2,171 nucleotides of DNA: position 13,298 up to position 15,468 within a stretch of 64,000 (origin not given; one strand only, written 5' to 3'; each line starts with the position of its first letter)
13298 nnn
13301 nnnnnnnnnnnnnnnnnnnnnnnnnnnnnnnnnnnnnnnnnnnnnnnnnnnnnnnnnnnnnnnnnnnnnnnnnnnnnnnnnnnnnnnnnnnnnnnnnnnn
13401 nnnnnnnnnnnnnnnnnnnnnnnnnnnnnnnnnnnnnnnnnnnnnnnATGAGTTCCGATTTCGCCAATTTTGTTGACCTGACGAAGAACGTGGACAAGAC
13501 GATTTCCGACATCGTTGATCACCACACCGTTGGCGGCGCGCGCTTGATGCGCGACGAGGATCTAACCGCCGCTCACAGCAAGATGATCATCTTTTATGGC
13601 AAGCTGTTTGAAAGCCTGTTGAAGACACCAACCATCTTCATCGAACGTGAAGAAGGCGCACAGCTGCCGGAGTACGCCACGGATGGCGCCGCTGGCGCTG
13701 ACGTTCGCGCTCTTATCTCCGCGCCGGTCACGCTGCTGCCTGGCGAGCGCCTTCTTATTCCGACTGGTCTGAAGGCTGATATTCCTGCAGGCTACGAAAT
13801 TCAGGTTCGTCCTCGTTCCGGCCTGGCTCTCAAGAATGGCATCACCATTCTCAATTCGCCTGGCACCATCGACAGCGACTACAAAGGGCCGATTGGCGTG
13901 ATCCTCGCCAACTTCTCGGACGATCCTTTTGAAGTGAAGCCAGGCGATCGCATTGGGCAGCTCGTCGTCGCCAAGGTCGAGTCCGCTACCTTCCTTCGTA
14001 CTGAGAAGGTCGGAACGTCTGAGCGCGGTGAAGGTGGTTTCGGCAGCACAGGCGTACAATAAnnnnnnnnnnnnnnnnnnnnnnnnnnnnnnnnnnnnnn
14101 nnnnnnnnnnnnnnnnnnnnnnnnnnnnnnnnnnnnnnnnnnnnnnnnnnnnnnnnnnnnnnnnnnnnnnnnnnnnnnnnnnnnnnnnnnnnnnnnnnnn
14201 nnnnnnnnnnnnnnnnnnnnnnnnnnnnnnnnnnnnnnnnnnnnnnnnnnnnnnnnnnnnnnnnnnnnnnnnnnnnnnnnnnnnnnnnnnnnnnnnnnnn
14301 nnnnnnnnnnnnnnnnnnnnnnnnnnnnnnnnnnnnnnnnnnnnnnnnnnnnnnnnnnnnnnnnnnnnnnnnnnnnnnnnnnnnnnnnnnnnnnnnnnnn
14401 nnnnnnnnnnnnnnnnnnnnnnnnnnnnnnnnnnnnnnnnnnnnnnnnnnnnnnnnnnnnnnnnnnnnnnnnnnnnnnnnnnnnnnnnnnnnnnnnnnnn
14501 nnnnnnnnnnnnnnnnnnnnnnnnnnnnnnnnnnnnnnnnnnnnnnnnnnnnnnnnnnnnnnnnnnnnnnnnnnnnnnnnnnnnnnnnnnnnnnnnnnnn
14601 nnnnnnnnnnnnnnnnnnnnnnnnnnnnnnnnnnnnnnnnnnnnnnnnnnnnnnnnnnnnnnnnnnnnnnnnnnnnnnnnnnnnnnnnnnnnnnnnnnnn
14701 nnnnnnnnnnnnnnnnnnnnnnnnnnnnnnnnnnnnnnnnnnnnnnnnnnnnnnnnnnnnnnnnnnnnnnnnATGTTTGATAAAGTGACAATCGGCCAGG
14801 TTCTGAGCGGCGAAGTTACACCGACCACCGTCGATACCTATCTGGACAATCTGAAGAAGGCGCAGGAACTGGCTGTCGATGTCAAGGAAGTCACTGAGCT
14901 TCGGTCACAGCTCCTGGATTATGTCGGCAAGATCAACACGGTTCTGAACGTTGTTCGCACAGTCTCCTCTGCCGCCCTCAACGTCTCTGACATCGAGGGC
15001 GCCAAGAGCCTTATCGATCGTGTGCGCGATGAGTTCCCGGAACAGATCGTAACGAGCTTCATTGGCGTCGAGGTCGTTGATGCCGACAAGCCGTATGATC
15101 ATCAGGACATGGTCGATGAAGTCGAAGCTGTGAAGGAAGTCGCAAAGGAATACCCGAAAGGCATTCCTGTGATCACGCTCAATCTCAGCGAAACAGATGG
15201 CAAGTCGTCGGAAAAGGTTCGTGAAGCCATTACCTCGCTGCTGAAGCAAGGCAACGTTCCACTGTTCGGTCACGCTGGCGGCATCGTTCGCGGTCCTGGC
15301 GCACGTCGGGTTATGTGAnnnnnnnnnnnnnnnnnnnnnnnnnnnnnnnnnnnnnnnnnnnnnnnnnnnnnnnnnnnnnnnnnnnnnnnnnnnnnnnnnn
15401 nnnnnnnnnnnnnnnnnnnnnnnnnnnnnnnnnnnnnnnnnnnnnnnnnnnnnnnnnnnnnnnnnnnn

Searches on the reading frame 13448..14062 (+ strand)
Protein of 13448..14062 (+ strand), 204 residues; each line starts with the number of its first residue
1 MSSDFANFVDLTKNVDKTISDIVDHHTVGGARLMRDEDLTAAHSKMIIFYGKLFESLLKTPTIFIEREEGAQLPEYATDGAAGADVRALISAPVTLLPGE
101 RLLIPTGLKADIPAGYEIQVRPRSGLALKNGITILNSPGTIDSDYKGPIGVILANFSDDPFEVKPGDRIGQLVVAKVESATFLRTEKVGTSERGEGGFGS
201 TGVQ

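Call 63: search_protein_families(library=pfam, proteins=[window:13448-14062:+], max_evalue=0.001)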
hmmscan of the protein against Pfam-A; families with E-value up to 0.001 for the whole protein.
window:13448-14062:+ (204 aa): 2 families
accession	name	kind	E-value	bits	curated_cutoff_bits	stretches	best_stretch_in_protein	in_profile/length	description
PF00692.24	dUTPase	-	3.6e-27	95.1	22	1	71-202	3-129/129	dUTPase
PF22769.1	DCD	-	1.9e-09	38.2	27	1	93-176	70-152/153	dCTP deaminase-like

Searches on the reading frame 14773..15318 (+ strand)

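Call 63: search_protein_families(library=pfam, proteins=[window:14773-15318:+], max_evalue=0.001)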
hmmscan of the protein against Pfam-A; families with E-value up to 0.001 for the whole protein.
window:14773-15318:+ (181 aa): 0 families

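Call 69: search_protein_families(library=pfam, proteins=[window:14773-15318:+], max_evalue=0.01)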
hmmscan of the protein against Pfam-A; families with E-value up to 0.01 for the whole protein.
window:14773-15318:+ (181 aa): 1 family
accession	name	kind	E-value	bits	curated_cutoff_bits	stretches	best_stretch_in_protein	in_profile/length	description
PF21120.3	MCM_WH_arc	-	0.0069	16.8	26.1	0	117-161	7-53/63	Archaeal MCM, winged-helix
